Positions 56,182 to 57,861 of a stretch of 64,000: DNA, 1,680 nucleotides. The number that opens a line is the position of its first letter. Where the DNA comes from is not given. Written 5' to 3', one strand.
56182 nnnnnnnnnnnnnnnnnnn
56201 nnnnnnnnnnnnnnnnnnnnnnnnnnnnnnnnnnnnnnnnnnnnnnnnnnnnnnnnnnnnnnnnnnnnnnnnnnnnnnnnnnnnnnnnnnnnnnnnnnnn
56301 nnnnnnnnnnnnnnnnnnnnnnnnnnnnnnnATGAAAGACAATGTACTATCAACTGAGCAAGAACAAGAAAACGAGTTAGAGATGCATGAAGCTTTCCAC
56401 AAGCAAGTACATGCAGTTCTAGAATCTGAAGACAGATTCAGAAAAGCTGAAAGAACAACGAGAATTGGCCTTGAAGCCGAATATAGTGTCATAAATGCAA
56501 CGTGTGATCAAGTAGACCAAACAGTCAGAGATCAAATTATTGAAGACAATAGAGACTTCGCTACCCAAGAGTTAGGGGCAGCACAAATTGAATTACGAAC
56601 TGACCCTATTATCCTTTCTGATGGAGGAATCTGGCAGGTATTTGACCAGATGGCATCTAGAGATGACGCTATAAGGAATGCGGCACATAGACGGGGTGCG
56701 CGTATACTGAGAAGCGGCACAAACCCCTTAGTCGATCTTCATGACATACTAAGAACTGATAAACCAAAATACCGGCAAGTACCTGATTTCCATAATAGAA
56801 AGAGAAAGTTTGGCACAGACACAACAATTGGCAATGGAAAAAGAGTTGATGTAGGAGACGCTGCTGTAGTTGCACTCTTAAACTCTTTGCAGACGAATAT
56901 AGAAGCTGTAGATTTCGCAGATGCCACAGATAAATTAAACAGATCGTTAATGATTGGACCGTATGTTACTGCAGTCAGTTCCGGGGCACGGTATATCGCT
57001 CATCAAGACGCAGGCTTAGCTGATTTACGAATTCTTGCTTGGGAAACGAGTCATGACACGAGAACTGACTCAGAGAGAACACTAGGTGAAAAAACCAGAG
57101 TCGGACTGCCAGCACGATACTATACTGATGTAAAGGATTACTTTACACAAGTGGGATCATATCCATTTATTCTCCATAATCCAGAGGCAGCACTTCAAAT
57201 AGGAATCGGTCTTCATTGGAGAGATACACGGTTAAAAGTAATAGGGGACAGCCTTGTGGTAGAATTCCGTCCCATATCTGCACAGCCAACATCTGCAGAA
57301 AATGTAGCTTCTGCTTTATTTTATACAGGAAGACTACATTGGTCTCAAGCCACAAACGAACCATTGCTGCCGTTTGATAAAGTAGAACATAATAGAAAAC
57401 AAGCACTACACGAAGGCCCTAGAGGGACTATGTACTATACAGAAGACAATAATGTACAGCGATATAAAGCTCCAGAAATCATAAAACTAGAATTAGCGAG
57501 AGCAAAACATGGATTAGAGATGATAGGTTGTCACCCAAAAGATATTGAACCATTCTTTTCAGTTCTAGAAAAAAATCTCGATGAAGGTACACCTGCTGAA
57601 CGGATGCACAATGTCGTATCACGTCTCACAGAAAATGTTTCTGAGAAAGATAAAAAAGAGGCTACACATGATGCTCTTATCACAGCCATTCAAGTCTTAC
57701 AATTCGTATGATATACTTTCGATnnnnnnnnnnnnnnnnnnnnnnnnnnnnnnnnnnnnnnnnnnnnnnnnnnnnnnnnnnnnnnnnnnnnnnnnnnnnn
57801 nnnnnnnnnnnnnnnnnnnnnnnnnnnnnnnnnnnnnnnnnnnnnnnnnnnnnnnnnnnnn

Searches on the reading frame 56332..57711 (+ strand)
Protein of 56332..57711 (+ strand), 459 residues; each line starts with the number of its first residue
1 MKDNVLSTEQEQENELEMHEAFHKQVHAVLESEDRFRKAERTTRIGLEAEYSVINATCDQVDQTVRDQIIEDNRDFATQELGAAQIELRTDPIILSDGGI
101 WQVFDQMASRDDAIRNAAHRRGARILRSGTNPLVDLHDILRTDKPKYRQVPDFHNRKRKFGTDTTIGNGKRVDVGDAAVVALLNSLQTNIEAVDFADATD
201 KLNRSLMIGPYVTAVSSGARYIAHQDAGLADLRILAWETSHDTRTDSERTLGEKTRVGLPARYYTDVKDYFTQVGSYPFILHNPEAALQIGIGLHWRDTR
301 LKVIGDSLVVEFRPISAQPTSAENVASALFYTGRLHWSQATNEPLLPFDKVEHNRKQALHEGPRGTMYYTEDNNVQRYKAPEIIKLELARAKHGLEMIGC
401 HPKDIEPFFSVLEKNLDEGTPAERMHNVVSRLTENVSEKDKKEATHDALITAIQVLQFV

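Call 5: search_protein_families(library=pfam, proteins=[window:56332-57711:+])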
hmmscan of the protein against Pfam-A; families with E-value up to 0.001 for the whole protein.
window:56332-57711:+ (459 aa): 1 family
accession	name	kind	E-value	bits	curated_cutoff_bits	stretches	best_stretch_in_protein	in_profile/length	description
PF04107.18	GCS2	-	7.8e-07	29.2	21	1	46-239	2-180/291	Glutamate-cysteine ligase family 2(GCS2)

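Call 12: find_related_loci(query=window:56332-57711:+, collection=genome_contigs, flank=4000)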
Query window:56332-57711:+ (459 aa) in genome_contigs; peptide patterns used: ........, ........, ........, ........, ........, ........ (x = any residue, [..] = any of these).
35 stretches matched a pattern, but none encodes a relative of the query by tblastn (E <= 1e-3).

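Call 14: find_homologous_proteins(query=window:56332-57711:+)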
Query window:56332-57711:+ (459 aa): 167 proteins with E <= 0.001 among 8000 candidates; the best 120 are listed.
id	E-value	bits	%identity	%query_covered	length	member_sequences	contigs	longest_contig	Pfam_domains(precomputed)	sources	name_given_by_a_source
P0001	0.0e+0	1036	100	100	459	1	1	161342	PF04107.19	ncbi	-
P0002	1.8e-213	727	70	100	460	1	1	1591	PF04107.19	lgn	-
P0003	6.2e-136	472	50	100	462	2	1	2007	PF04107.19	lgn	-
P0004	1.6e-132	460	49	98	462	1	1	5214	PF04107.19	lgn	-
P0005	6.0e-122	426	47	97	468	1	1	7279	PF04107.19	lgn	-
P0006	1.8e-120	421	47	91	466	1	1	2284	PF04107.19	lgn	-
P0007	3.0e-120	420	50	88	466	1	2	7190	PF04107.19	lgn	-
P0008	1.0e-116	408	46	90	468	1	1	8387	PF04107.19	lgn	-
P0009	9.6e-116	405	46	91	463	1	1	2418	PF04107.19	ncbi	-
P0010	2.1e-115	404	45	92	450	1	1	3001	PF03074.23,PF04107.19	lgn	-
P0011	2.5e-115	404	46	92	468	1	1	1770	PF04107.19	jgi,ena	-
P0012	4.7e-115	403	45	96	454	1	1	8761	PF03074.23,PF04107.19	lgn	-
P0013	1.2e-114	402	46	88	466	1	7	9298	PF04107.19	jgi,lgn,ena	-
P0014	2.6e-114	400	46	98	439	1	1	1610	PF04107.19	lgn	-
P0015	3.1e-114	400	47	87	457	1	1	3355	PF03074.23,PF04107.19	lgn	-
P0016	8.5e-114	399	48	97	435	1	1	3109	PF04107.19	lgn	-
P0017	9.8e-114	399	47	90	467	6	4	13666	PF04107.19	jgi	jgi:hypothetical protein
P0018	4.1e-113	397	45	91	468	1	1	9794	PF04107.19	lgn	-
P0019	6.1e-113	396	43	98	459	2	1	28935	PF04107.19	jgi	jgi:gamma-glutamylcysteine synthetase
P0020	2.0e-112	394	46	87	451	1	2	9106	PF04107.19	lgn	-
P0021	2.1e-112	394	45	87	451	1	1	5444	PF04107.19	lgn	-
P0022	6.0e-112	393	45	87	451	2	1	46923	PF04107.19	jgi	-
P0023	2.7e-111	390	48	90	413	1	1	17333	PF04107.19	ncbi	-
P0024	3.1e-111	390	49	92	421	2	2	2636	PF04107.19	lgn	-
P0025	1.4e-110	388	45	87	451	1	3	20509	PF04107.19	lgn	-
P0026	1.5e-110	388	43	93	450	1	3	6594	PF04107.19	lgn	-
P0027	3.3e-110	387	48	92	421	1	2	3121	PF04107.19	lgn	-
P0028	4.5e-110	386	44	96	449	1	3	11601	PF04107.19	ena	-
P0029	1.3e-109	385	50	88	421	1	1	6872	PF04107.19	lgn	-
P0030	2.0e-109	384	44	89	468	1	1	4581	PF04107.19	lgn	-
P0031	3.2e-109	384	43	95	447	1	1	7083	PF04107.19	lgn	-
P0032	7.3e-109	383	44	95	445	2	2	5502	PF04107.19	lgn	-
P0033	2.0e-108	381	45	88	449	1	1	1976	PF04107.19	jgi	jgi:hypothetical protein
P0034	1.2e-107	379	44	88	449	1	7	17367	PF04107.19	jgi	jgi:hypothetical protein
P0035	1.3e-107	378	48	90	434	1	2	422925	PF03074.23,PF04107.19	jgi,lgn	jgi:hypothetical protein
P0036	3.9e-107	377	45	88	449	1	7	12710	PF04107.19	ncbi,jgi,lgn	jgi:hypothetical protein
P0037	7.4e-107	376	52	77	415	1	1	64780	PF04107.19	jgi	jgi:hypothetical protein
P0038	1.4e-106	375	44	88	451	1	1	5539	PF04107.19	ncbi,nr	ncbi:hypothetical protein HGB25_02935 [Candidatus Saccharibacteria bacterium]|nr:hypothetical protei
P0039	1.2e-105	372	44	91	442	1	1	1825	PF03074.23,PF04107.19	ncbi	-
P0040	2.1e-105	371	45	88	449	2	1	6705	PF04107.19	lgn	-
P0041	2.2e-105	371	46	92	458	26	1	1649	PF04107.19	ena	-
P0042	1.1e-104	369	47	90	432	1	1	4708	PF04107.19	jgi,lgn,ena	-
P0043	1.4e-104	368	47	90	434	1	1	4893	PF04107.19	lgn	-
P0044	2.4e-104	368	45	94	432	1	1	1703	PF03074.23,PF04107.19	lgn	-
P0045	3.9e-104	367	43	95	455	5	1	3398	PF04107.19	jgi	jgi:gamma-glutamylcysteine synthetase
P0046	4.3e-104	367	44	90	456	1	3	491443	PF04107.19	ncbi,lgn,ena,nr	ncbi:MAG TPA: glutamate-cysteine ligase family protein [Candidatus Levybacteria bacterium]|nr:glutam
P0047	4.9e-104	367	43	97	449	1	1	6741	PF04107.19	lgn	-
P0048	7.1e-104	366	45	89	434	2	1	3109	PF04107.19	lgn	-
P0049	8.9e-104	366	46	91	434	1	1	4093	PF04107.19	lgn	-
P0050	1.0e-103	366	45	92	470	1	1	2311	PF04107.19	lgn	-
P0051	1.2e-103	365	44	93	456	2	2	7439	PF03074.23,PF04107.19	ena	-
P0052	1.6e-103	365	46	92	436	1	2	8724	PF04107.19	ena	-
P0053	1.7e-103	365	47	92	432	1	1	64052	PF04107.19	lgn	-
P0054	2.1e-103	365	44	91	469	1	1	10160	PF04107.19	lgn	-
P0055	2.2e-103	364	45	84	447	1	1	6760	PF04107.19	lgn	-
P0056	2.4e-103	364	42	90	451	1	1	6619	PF04107.19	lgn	-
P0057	2.7e-103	364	42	96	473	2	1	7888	PF04107.19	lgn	-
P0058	3.5e-103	364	45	93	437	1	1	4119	PF03074.23,PF04107.19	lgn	-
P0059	9.0e-103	362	45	92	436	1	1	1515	PF04107.19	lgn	-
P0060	1.9e-102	361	46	93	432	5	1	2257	PF04107.19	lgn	-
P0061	3.6e-102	360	39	99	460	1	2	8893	PF04107.19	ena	-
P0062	4.8e-102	360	41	91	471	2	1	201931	PF04107.19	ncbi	ncbi:MAG: hypothetical protein ACOZBZ_03430 [Patescibacteria group bacterium]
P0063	9.3e-102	359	45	93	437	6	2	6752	PF03074.23,PF04107.19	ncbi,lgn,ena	-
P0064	1.7e-101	358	46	91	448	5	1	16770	PF03074.23,PF04107.19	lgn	-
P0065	3.0e-101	357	47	88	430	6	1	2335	PF04107.19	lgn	-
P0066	3.0e-101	357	47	90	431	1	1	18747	PF04107.19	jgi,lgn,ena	-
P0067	3.5e-101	357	46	90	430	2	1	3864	PF03074.23,PF04107.19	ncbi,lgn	-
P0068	3.6e-101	357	46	89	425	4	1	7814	PF03074.23,PF04107.19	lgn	-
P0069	5.9e-101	356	47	90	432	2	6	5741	PF04107.19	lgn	-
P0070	2.4e-100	354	41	95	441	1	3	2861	PF04107.19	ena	-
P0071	3.2e-100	354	47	90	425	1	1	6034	PF03074.23,PF04107.19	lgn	-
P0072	5.7e-100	353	43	94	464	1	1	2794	PF04107.19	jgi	jgi:hypothetical protein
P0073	1.1e-99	352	40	95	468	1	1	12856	PF04107.19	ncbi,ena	-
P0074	3.2e-99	351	46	89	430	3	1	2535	PF03074.23,PF04107.19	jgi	-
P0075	4.2e-99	350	45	85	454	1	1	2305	PF04107.19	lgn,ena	-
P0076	8.1e-98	346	42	92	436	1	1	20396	PF04107.19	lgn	-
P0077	8.4e-98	346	41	95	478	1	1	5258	PF04107.19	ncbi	-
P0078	3.1e-97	344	43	90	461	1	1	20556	PF04107.19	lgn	-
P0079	5.3e-97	343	44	83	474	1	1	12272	PF04107.19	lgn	-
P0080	7.3e-97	343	41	95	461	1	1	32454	PF04107.19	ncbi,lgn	-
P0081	9.6e-97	343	43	91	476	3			PF04107.19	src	-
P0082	1.1e-96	342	42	94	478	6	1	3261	PF04107.19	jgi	-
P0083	1.8e-96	342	41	90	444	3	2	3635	PF03074.23,PF04107.19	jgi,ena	-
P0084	4.1e-96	340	39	98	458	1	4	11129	PF04107.19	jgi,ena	-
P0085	8.5e-96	339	43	85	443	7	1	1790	PF04107.19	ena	-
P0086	1.8e-95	338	39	93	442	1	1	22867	PF04107.19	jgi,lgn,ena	-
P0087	5.3e-95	337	42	94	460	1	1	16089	PF04107.19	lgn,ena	-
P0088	1.2e-94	336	45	89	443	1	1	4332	PF04107.19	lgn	-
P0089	1.6e-94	335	40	95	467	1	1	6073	PF04107.19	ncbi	-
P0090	6.7e-94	333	42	94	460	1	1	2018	PF04107.19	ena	-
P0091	7.4e-94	333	40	94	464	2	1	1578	PF04107.19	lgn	-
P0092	1.0e-93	333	40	95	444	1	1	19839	PF03074.23,PF04107.19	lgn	-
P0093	4.5e-93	330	41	95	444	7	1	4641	PF04107.19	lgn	-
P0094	6.3e-93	330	39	92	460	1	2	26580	PF04107.19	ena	-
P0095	3.0e-92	328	40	95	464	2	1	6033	PF04107.19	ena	-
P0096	7.3e-92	326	40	94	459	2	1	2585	PF04107.19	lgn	-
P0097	1.2e-91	326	40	95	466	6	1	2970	PF04107.19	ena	-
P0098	1.8e-91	325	40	93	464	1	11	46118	PF04107.19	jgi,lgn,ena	-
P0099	2.9e-91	325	41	96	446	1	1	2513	PF04107.19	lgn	-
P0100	7.4e-91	323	39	97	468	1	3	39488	PF04107.19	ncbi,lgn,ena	-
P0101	9.3e-91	323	39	90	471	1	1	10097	PF04107.19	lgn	-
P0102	1.9e-90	322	40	90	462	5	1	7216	PF04107.19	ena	-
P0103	2.1e-89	318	48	68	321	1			PF04107.19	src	-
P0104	2.7e-89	318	42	96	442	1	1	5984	PF04107.19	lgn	-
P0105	6.0e-89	317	41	94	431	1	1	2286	PF04107.19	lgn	-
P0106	1.3e-88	316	43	94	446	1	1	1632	PF04107.19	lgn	-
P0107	2.9e-88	315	41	86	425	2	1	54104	PF04107.19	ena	-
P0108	1.6e-87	312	45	74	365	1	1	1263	PF03074.23,PF04107.19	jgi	jgi:hypothetical protein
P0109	5.0e-87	311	38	97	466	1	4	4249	PF04107.19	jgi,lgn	-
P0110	8.5e-86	306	38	95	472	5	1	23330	PF04107.19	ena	-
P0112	1.1e-85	306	37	95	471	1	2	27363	PF04107.19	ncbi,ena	ncbi:MAG: glutamate-cysteine ligase family protein [Patescibacteria group bacterium]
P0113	2.2e-85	305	38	97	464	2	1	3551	PF04107.19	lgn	-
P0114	5.6e-85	304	38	95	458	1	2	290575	PF04107.19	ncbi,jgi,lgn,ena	-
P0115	8.6e-85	303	39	95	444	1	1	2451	PF04107.19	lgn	-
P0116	1.5e-84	302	40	90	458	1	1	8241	PF04107.19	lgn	-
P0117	4.3e-84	301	40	88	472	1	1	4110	PF04107.19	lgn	-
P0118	6.7e-84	300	40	92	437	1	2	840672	PF04107.19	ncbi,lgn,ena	-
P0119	1.0e-83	300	37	97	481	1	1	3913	PF03074.23,PF04107.19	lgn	-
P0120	1.9e-82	295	38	97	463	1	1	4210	PF04107.19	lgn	-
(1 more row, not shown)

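Call 16: find_encoding_contigs(protein=P0004, flank=4000, max_places=3)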
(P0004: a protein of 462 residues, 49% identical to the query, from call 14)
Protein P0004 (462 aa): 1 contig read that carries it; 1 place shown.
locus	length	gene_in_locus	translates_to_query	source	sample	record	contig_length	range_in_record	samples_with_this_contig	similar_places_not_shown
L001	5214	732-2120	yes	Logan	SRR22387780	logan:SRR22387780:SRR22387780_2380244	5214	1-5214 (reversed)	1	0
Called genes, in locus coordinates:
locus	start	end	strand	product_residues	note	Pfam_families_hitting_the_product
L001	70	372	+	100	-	PF01371:Trp_repressor, PF13936:HTH_38 (faint), PF13384:HTH_23 (weak)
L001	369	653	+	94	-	-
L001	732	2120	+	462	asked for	PF04107:GCS2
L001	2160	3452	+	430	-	PF13378:MR_MLE_C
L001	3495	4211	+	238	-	PF00117:GATase, PF07722:Peptidase_C26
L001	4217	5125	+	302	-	-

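Call 17: find_encoding_contigs(protein=P0005, flank=4000, max_places=3)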
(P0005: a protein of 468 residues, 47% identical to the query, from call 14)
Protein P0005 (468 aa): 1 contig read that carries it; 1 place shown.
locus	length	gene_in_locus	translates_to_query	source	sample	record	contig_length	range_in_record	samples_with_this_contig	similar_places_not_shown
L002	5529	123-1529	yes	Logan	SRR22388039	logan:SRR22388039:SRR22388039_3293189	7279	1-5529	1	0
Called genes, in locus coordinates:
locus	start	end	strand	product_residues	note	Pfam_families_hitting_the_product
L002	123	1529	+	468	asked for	PF04107:GCS2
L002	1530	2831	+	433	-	PF13378:MR_MLE_C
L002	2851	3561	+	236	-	PF00117:GATase, PF07722:Peptidase_C26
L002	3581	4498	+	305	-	-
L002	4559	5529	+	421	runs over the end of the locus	PF00579:tRNA-synt_1b, PF22421:SYY_C-terminal (weak), PF01479:S4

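Call 20: find_related_loci(query=A2, collection=genome_contigs, flank=5000)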
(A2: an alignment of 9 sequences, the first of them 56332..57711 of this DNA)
Query A2 (459 aa) in genome_contigs; peptide patterns used: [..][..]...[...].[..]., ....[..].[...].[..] (x = any residue, [..] = any of these).
52 stretches matched a pattern; 18 encode a relative of the query (tblastn E <= 1e-3); 18 distinct loci.
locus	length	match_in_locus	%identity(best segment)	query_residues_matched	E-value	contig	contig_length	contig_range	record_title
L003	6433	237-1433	45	11-412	2e-115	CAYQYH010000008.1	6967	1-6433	MAG TPA_asm: uncultured Candidatus Saccharibacteria bacterium isolate SRP067234_co1_238 genome assembly, contig: k99_684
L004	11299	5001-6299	37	6-431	3e-94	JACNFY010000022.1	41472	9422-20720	MAG: Nanobdellati archaeon isolate NIOZ-UU113 NIOZ-UU_NODE_916_length_41472_cov_8.77195, whole genome shotgun sequence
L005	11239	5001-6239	38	15-431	1e-87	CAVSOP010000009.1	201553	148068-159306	MAG: uncultured archaeon isolate MFD01476.bin.2.32 genome assembly, contig: contig_68750, whole genome shotgun sequence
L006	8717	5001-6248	37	5-429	2e-81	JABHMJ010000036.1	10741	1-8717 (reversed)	MAG: Candidatus Woesearchaeota archaeon isolate SI037S2_bin65 k141_963332, whole genome shotgun sequence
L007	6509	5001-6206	38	18-424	2e-78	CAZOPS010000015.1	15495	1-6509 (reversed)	MAG TPA_asm: uncultured Candidatus Saccharibacteria bacterium isolate SRP141376_co2_359 genome assembly, contig: NODE_76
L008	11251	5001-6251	36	4-429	2e-76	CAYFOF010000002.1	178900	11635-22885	MAG TPA_asm: Candidatus Woesearchaeota archaeon isolate ERP019367_co1_57 genome assembly, contig: NODE_111_length_178900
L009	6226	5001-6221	37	17-425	2e-73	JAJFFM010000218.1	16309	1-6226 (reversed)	MAG: Robiginitomaculum sp. isolate OFTM83 OFTM83_217, whole genome shotgun sequence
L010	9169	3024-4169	38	16-400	6e-76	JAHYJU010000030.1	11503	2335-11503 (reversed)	MAG: Patescibacteria group bacterium isolate KA30 NODE_2599_length_11503_cov_5.019515, whole genome shotgun sequence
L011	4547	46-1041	25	42-368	3e-19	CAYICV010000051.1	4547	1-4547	MAG TPA_asm: Candidatus Woesearchaeota archaeon isolate ERP119705_co17_993 genome assembly, contig: NODE_36058_length_45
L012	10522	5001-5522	28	286-450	8e-8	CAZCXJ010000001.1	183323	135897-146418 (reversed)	MAG TPA_asm: uncultured Candidatus Halobonum sp. isolate SRP185896_co1_236 genome assembly, contig: NODE_2_length_183323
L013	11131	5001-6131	22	79-420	3e-7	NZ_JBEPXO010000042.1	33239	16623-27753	MAG: Salinigranum sp. isolate 02_S197.semibin_refined.001 NODE_112_length_33239_cov_3.443193, whole genome shotgun seque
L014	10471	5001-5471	27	293-441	1e-6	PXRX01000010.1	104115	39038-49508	MAG: Halobacteriales archaeon QS_8_69_26 qs_8_scaffold_19, whole genome shotgun sequence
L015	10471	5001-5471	25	293-441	6e-6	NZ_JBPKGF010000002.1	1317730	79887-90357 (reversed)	Haloarchaeobius sp. TZWWS8 TZWWS8_ctg0002, whole genome shotgun sequence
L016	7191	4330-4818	27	293-454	9e-6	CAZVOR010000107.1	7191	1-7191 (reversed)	MAG TPA_asm: uncultured Halobacteriales archaeon isolate binchicken_co207_230 genome assembly, contig: NODE_13622_length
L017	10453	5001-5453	25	293-435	2e-5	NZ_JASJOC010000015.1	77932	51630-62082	Halostagnicola sp. A-GB9-2 15, whole genome shotgun sequence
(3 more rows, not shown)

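Call 22: find_encoding_contigs(protein=P0002, flank=4000, max_places=3)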
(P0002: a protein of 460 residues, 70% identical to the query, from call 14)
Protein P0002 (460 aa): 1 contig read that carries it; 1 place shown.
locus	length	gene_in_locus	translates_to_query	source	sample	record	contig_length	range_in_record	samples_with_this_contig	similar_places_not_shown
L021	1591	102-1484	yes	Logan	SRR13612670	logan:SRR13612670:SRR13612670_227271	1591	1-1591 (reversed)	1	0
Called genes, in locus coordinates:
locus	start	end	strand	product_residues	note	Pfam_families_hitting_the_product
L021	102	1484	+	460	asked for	PF04107:GCS2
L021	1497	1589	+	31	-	?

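Call 23: find_encoding_contigs(protein=P0003, flank=4000, max_places=3)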
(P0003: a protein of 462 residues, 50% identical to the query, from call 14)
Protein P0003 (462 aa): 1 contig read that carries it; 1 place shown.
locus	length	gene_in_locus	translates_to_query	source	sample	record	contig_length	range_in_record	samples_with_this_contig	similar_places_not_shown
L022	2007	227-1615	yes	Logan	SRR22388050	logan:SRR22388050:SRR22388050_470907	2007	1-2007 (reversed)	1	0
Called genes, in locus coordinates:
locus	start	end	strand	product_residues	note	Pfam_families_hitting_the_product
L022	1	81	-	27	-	?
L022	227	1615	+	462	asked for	PF04107:GCS2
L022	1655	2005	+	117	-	?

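Call 29: search_protein_families(library=pfam, proteins=[L010:2028-2978:+, L010:3024-4232:+, L010:640-1656:+, L010:4639-5226:+, L002:3581-4498:+, L002:1530-2831:+], max_evalue=0.01)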
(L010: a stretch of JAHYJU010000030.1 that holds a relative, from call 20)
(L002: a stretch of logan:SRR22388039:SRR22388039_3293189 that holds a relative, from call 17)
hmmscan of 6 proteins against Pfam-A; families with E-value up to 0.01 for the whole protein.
L010:2028-2978:+ (316 aa): 2 families
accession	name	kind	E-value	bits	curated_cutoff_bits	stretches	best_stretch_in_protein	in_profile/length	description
PF24827.1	AstE_AspA_cat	-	8.4e-25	87.9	25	1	31-217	2-188/192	Succinylglutamate desuccinylase/Aspartoacylase catalytic domain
PF09892.16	DUF2119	-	0.0063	16.4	30.5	0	30-75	2-43/188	Uncharacterized protein conserved in archaea (DUF2119)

L010:3024-4232:+ (402 aa): 2 families
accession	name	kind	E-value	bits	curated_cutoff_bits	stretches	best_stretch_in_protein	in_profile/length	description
PF04107.18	GCS2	-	1.3e-05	25.2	21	1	179-224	135-180/291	Glutamate-cysteine ligase family 2(GCS2)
PF03074.21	GCS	-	0.005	16.6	25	0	170-256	14-101/372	Glutamate-cysteine ligase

L010:640-1656:+ (338 aa): 1 family
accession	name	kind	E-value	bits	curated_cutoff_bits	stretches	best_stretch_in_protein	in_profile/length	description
PF00892.27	EamA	-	1.5e-07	32.2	28.2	1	18-144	5-119/135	EamA-like transporter family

L010:4639-5226:+ (195 aa): 4 families
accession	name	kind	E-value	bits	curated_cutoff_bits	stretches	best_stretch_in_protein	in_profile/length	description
PF13673.13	Acetyltransf_10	-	1.8e-12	47.8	23.6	1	41-127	25-109/128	Acetyltransferase (GNAT) domain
PF13508.13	Acetyltransf_7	-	2e-11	44.6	27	1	48-127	4-84/84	Acetyltransferase (GNAT) domain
PF00583.31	Acetyltransf_1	-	4e-11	43.7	20.7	1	32-125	20-116/116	Acetyltransferase (GNAT) family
PF12568.14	PanZ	-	0.0093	15.9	22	0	44-115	35-105/128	Acetyltransferase (GNAT) domain, PanZ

L002:3581-4498:+ (305 aa): 0 families

L002:1530-2831:+ (433 aa): 1 family
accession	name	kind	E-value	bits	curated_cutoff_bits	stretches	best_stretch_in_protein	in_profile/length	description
PF13378.12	MR_MLE_C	-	1e-16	61.8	29.4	1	151-381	3-218/219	Enolase C-terminal domain-like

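Call 44: find_related_loci(query=A2, collection=metagenome_contigs, flank=5000)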
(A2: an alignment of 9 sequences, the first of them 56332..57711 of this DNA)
Query A2 (459 aa) in metagenome_contigs; peptide patterns used: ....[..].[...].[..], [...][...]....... (x = any residue, [..] = any of these).
300 stretches matched a pattern; 34 encode a relative of the query (tblastn E <= 1e-3); 33 distinct loci.
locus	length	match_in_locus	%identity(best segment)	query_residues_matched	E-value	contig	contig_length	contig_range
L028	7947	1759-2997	46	6-416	1e-125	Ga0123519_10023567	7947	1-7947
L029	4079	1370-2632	47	6-425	7e-127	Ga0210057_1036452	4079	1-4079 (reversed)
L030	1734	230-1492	46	6-425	8e-132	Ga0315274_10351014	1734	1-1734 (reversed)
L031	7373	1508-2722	46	12-416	9e-121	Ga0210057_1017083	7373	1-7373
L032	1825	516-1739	45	18-425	1e-122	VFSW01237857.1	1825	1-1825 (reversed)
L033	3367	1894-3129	47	4-423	9e-117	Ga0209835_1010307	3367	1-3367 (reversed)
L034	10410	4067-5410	40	3-440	6e-111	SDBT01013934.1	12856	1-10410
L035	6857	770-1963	47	12-423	1e-109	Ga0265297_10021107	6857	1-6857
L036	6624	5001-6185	45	15-423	1e-107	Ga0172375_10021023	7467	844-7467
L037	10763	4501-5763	41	8-430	7e-106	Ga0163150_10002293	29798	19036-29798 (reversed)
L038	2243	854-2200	39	5-457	6e-109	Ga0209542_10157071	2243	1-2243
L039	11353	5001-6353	40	2-457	2e-103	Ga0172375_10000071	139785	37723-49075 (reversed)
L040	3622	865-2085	41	18-428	2e-103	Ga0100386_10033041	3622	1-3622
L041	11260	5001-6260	46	8-425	2e-119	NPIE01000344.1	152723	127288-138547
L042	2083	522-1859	40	14-444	4e-102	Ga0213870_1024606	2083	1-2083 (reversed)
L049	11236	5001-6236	39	4-406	2e-89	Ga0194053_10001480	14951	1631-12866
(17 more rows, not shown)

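Call 65: search_protein_families(library=pfam, proteins=[L037:1318-2610:+, L037:2840-4024:+, L037:5826-6671:+, L037:89-934:+, L037:7031-7423:+], max_evalue=0.01)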
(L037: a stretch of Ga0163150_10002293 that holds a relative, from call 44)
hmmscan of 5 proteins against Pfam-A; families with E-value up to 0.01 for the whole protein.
L037:1318-2610:+ (430 aa): 1 family
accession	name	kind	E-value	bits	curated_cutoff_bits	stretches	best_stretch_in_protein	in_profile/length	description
PF04107.18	GCS2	-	9.5e-06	25.6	21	1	44-242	4-184/291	Glutamate-cysteine ligase family 2(GCS2)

L037:2840-4024:+ (394 aa): 1 family
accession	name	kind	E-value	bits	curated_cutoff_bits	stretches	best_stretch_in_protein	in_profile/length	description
PF11379.13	DUF3182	-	6.7e-55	186.9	26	1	59-379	18-342/354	Protein of unknown function (DUF3182)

L037:5826-6671:+ (281 aa): 0 families

L037:89-934:+ (281 aa): 2 families
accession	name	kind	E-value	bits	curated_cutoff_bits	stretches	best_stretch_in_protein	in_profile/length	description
PF07687.19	M20_dimer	-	2.9e-22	79.1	21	1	84-181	1-98/107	Peptidase dimerisation domain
PF01546.33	Peptidase_M20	-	9.1e-21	75.1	24.6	1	2-277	19-205/206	Peptidase family M20/M25/M40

L037:7031-7423:+ (130 aa): 0 families
